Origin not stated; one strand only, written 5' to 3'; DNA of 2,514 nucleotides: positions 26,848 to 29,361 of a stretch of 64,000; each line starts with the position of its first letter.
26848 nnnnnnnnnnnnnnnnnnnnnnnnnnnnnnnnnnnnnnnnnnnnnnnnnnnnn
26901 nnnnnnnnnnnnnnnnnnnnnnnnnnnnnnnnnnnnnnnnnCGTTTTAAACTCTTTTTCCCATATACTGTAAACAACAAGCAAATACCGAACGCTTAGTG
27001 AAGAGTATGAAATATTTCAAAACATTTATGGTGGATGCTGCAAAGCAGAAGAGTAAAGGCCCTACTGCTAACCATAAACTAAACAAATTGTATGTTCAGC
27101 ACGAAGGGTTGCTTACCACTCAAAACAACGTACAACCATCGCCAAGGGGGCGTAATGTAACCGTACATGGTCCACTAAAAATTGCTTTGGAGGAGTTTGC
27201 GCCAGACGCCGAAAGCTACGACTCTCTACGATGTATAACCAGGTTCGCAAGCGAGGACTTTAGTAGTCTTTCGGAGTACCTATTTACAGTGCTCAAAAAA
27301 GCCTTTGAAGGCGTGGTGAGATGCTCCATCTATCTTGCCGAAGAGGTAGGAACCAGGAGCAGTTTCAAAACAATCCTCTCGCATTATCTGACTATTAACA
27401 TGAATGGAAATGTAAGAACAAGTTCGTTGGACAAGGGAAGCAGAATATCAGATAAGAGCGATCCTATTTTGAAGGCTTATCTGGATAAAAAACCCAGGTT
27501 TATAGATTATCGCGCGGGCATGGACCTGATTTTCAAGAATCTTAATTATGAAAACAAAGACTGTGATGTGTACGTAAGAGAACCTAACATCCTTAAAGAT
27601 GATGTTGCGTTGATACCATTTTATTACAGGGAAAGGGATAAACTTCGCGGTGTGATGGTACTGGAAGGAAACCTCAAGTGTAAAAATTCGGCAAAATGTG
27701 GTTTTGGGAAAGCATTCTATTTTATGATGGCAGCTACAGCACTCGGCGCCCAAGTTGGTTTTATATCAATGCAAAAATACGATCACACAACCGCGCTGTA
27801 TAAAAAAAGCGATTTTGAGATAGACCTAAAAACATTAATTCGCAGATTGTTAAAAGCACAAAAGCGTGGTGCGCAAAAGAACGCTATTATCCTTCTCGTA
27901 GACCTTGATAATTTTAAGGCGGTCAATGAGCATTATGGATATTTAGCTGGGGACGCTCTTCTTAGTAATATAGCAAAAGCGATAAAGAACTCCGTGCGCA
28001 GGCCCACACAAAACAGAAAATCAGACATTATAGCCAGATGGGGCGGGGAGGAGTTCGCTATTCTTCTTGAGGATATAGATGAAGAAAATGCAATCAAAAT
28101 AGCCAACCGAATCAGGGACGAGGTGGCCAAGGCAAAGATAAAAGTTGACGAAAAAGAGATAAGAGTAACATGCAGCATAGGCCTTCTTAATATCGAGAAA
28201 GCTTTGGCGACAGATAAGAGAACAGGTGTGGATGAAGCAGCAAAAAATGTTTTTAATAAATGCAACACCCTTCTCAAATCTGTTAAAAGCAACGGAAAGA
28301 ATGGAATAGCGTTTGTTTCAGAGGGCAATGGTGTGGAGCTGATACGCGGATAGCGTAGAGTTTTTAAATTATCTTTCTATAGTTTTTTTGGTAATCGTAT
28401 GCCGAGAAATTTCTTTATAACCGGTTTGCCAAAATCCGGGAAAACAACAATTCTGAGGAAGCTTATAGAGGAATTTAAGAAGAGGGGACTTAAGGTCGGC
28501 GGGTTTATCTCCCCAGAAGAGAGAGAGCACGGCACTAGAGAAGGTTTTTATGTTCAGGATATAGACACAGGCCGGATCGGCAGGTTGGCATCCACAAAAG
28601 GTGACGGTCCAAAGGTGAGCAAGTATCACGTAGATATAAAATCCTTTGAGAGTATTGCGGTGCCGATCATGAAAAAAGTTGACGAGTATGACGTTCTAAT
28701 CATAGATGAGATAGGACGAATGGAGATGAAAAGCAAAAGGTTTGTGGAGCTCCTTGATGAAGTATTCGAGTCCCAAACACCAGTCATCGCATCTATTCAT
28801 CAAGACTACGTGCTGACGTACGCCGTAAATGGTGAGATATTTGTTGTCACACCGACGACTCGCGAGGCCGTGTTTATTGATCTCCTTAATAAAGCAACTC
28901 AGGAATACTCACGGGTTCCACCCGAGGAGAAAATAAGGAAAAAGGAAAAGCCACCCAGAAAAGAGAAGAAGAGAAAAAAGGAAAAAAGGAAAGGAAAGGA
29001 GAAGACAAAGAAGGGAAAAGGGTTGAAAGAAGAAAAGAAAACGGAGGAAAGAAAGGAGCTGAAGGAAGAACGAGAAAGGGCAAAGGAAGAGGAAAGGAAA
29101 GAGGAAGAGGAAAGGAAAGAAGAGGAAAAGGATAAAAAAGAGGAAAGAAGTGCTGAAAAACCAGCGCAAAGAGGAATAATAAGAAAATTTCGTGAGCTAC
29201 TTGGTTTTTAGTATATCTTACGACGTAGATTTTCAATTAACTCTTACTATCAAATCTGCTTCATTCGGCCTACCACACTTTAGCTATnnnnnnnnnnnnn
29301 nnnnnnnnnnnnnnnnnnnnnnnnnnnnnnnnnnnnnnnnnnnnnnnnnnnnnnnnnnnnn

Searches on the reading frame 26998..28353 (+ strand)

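Call 74: search_protein_families(library=pfam, proteins=[window:26998-28353:+], max_evalue=0.001)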
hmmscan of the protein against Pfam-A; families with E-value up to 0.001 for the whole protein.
window:26998-28353:+ (451 aa): 1 family
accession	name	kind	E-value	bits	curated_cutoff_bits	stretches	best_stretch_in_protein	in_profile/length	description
PF00990.26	GGDEF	-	6e-30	104.6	23.8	1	260-410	2-143/161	Diguanylate cyclase, GGDEF domain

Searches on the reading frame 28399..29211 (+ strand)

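Call 74: search_protein_families(library=pfam, proteins=[window:28399-29211:+], max_evalue=0.001)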
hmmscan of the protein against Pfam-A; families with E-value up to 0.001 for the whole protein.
window:28399-29211:+ (270 aa): 6 families
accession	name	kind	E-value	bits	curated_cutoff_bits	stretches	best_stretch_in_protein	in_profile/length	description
PF03266.21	NTPase_1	-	5.1e-44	150.5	23.9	1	4-160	1-165/168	NTPase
PF10649.15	DUF2478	-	2.6e-11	43.8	22.3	1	13-141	10-138/159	Protein of unknown function (DUF2478)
PF03205.20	MobB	-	3.1e-05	24.3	26.6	1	6-34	3-31/133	Molybdopterin guanine dinucleotide synthesis protein B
PF01637.24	ATPase_2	-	5e-05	23.7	33.2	1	5-172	23-173/225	ATPase domain predominantly from Archaea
PF13401.12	AAA_22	-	0.00044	21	27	0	5-121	8-109/130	AAA domain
PF00448.28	SRP54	-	0.00044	20.4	22.7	0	92-119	79-106/196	SRP54-type protein, GTPase domain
